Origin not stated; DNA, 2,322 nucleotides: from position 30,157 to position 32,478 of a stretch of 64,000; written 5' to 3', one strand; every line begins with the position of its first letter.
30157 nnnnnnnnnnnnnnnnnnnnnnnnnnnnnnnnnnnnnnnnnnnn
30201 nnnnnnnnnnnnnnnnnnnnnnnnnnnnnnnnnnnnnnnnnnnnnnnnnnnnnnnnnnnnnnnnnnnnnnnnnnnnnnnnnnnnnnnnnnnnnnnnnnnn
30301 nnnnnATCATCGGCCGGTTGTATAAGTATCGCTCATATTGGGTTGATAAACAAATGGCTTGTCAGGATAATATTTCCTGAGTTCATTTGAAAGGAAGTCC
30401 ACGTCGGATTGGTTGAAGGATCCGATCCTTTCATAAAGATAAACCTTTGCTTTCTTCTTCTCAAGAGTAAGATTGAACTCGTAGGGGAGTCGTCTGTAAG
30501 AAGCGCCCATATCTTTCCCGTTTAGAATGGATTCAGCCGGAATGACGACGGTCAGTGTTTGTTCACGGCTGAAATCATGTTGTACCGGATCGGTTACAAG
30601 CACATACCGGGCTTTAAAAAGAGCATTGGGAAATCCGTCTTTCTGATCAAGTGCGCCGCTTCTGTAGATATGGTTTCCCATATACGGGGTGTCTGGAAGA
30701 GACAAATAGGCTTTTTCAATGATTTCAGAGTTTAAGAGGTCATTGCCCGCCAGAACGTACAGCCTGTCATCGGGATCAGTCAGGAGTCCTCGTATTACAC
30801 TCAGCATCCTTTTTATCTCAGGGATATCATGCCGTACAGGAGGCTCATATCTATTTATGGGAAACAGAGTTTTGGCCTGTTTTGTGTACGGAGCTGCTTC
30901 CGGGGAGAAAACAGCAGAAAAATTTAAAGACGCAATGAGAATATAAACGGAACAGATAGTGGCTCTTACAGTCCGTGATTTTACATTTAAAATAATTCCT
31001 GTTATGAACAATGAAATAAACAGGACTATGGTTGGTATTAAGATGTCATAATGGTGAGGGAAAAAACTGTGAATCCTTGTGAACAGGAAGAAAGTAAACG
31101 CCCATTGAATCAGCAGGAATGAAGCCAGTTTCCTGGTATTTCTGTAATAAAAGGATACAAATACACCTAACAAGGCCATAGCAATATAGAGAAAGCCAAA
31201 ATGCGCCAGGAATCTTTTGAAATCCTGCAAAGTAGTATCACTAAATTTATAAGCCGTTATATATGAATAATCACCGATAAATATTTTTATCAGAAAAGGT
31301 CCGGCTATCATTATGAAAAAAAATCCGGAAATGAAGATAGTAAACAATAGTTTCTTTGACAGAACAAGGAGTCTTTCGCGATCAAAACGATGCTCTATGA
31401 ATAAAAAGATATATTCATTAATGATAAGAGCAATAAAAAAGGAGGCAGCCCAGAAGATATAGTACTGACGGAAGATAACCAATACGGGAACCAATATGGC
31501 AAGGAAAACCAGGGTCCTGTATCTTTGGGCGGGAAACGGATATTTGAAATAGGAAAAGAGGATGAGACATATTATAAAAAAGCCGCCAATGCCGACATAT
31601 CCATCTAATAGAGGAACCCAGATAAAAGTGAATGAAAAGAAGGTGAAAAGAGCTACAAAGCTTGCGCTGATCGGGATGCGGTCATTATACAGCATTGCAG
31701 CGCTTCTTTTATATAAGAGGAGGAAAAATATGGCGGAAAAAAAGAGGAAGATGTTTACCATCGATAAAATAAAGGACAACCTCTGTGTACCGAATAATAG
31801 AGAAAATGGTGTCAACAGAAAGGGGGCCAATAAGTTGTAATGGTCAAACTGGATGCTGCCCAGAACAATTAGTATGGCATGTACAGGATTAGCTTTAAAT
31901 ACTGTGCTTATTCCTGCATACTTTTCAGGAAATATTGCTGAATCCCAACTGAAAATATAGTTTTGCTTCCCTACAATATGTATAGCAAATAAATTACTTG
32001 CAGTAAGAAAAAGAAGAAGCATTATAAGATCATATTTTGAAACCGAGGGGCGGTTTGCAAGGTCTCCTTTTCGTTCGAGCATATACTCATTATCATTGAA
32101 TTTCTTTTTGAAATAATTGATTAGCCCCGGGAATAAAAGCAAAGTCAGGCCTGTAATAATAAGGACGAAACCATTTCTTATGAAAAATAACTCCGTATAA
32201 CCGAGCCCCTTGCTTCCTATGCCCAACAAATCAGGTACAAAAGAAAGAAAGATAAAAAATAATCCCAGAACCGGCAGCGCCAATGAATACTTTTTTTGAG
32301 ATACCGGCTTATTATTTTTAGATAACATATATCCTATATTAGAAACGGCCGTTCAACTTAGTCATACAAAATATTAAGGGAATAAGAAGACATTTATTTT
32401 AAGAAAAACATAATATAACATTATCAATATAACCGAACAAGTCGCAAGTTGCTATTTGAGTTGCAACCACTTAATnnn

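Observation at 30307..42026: Natural-product-style deoxy-aminosugar pathway wired to a lipid-phosphate GT2 and GT-C membrane transferases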

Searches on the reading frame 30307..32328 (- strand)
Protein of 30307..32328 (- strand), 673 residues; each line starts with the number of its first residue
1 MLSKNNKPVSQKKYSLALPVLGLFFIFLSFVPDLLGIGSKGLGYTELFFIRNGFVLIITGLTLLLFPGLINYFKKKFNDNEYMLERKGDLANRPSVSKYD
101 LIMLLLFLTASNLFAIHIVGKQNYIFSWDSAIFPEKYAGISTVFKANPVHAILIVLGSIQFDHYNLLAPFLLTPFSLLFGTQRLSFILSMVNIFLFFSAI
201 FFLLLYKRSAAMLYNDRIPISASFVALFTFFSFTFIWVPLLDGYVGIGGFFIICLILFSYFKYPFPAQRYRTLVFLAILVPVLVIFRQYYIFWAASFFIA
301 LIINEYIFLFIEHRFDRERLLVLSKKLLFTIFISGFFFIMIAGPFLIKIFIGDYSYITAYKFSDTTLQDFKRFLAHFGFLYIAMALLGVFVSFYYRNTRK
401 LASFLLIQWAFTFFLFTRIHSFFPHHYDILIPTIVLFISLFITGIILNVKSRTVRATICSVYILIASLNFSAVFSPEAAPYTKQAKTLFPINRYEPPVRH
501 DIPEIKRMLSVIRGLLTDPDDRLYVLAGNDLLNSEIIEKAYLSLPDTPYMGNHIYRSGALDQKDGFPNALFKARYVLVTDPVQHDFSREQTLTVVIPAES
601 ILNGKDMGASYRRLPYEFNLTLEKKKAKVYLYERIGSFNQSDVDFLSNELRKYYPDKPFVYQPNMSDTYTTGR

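Call 3: search_protein_families(library=pfam, proteins=[window:30307-32328:-], max_evalue=0.01)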
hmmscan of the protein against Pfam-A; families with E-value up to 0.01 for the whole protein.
window:30307-32328:- (673 aa): 0 families

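Call 4: search_protein_families(library=ncbifam, proteins=[window:30307-32328:-], max_evalue=0.01)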
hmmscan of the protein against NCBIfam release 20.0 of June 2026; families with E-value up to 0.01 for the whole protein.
window:30307-32328:- (673 aa): 0 families

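Call 49: find_homologous_proteins(query=window:30307-32328:-, max_evalue=0.00001)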
Query window:30307-32328:- (673 aa): 13 proteins with E <= 0.00001 among 8000 candidates.
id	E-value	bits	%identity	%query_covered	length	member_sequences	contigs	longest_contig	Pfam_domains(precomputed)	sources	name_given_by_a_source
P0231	0.0e+0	1482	100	100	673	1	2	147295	-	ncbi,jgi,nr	ncbi:MAG: hypothetical protein C4526_02145 [Nitrospiraceae bacterium]|nr:MAG: hypothetical protein C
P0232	0.0e+0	1184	82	99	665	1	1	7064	-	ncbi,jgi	jgi:hypothetical protein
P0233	0.0e+0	1105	74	100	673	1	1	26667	-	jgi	jgi:hypothetical protein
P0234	0.0e+0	1096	76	97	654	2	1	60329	-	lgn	-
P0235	0.0e+0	1017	68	100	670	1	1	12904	-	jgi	jgi:hypothetical protein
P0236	3.9e-291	986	67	100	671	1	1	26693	-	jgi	jgi:hypothetical protein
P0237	4.5e-235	801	55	99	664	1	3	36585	-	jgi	jgi:hypothetical protein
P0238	6.5e-233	794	56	99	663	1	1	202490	-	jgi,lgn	jgi:hypothetical protein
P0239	6.7e-208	711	51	97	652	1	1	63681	-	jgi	jgi:hypothetical protein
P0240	2.5e-204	699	51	97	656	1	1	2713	-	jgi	jgi:hypothetical protein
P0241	3.6e-194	666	50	98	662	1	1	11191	-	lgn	-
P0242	1.8e-56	211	31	70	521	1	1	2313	-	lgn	-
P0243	3.2e-27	114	24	83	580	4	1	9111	-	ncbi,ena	-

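Call 70: predict_structure(alignment_id=A2)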
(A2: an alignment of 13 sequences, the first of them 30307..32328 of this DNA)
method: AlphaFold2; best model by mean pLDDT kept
length: 673 residues; sequences in the alignment: 13
mean_pLDDT: 78.9   pTM: 0.80
mean pLDDT of the five models: 78.9, 78.7, 75.5, 74.7, 71.7
residues with pLDDT >= 90: 144; 70-90: 377; 50-70: 118; < 50: 34
segments of 3 or more residues with pLDDT < 50: 1-8, 558-565, 585-594, 668-673
pLDDT, mean of each block of 10 residues (from residue 1): 43 73 85 65 75 85 74 73 69 71 95 91 74 87 89 85 82 84 89 93 92 76 90 88 80 94 85 91 84 92 92 84 88 87 69 56 71 81 92 90 94 83 81 94 87 86 86 70 59 69 91 88 78 83 84 66 55 82 51 49 63 88 81 81 72 64 52 29
secondary structure, 60 per line:
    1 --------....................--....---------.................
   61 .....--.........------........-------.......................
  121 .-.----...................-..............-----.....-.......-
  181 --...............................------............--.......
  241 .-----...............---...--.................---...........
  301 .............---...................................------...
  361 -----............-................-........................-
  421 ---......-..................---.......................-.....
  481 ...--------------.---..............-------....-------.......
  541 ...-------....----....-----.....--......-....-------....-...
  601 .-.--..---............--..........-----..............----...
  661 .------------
elements in order (helices of 4 or more, strands of 3 or more residues): H9-28 H31-34 H44-65 H68-76 H83-90 H98-121 H128-146 H148-161 H167-171 H173-179 H183-213 H220-231 H234-241 H247-261 H270-286 H290-313 H317-351 H366-377 H379-394 H396-419 H424-429 H431-448 H452-474 H476-483 H502-515 E523-526 H534-543 H559-562 H568-572 E575-580 E582-585 E593-596 H598-601 E611-622 E625-634 H640-653 H658-661

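Call 74: fold_search(model_id=the predicted structure, library=pdb)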
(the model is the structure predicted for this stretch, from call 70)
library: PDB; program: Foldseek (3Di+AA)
matches with E <= 10: 169; with E <= 0.001: 5
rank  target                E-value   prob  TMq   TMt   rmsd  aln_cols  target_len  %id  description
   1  9s6t_A                1.3e-06  1.00  0.42  0.55   8.1       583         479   12  Ternary cryo-EM structure of chicken ALG12 with Dol25-PP-GlcNAc2Man7, Dol25-P-Man, and Fab (released 2026-03-18)
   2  5ezm                  1.0e-04  1.00  0.43  0.52  12.0       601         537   10  Crystal Structure of ArnT from Cupriavidus metallidurans in the apo state (released 2016-02-17)
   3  5f15                  1.6e-04  1.00  0.43  0.51  11.4       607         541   11  Crystal Structure of ArnT from Cupriavidus metallidurans bound to Undecaprenyl phosphate (released 2016-02-17)
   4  6s7t_A                7.6e-04  1.00  0.37  0.36  10.3       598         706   12  Cryo-EM structure of human oligosaccharyltransferase complex OST-B (released 2019-12-18)
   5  6gxc_A                8.3e-04  1.00  0.43  0.41  10.3       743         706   12  Bacterial oligosaccharyltransferase PglB in complex with an inhibitory peptide and a reactive lipid-linked oligosaccha (released 2018-11-14)
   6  7zlg_A                1.1e-03  1.00  0.40  0.40  10.2       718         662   11  Cryo-EM structure of C-mannosyltransferase CeDPY19, in complex with acceptor peptide and bound to CMT2-Fab and anti-Fa (released 2023-01-11)
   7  6ezn_F                1.4e-03  1.00  0.49  0.51  11.3       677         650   10  Cryo-EM structure of the yeast oligosaccharyltransferase (OST) complex (released 2018-01-17)
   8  3waj                  1.9e-03  1.00  0.39  0.34  12.6       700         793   11  Crystal structure of the Archaeoglobus fulgidus oligosaccharyltransferase (O29867_ARCFU) complex with Zn and sulfate (released 2013-10-30)
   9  8if8_C                2.0e-03  1.00  0.39  0.43  13.0       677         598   10  Arabinosyltransferase AftA (released 2023-05-31)
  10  8if8_B                2.3e-03  1.00  0.39  0.41  13.6       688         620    9  Arabinosyltransferase AftA (released 2023-05-31)
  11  7zli_A                2.6e-03  1.00  0.42  0.42   9.0       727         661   12  Cryo-EM structure of C-mannosyltransferase CeDPY19, in complex with Dol25-P-Man and bound to CMT2-Fab and anti-Fab nan (released 2023-01-11)
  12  7zlh_A                1.8e-02  0.99  0.37  0.38  10.3       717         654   11  Cryo-EM structure of C-mannosyltransferase CeDPY19, in apo state, bound to CMT2-Fab and anti-Fab nanobody (released 2023-01-11)
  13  7bvf_B                4.8e-02  0.91  0.25  0.18  11.5       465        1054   11  Cryo-EM structure of Mycobacterium tuberculosis arabinosyltransferase EmbA-EmbB-AcpM2 in complex with ethambutol (released 2020-04-29)
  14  9dlh                  6.7e-02  0.98  0.33  0.36   8.9       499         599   11  donor substrate analog-bound AftB (released 2025-06-25)
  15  6x0o                  8.6e-02  0.90  0.24  0.17  12.9       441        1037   11  Single-Particle Cryo-EM Structure of Arabinosyltransferase EmbB from Mycobacterium smegmatis (released 2020-06-10)
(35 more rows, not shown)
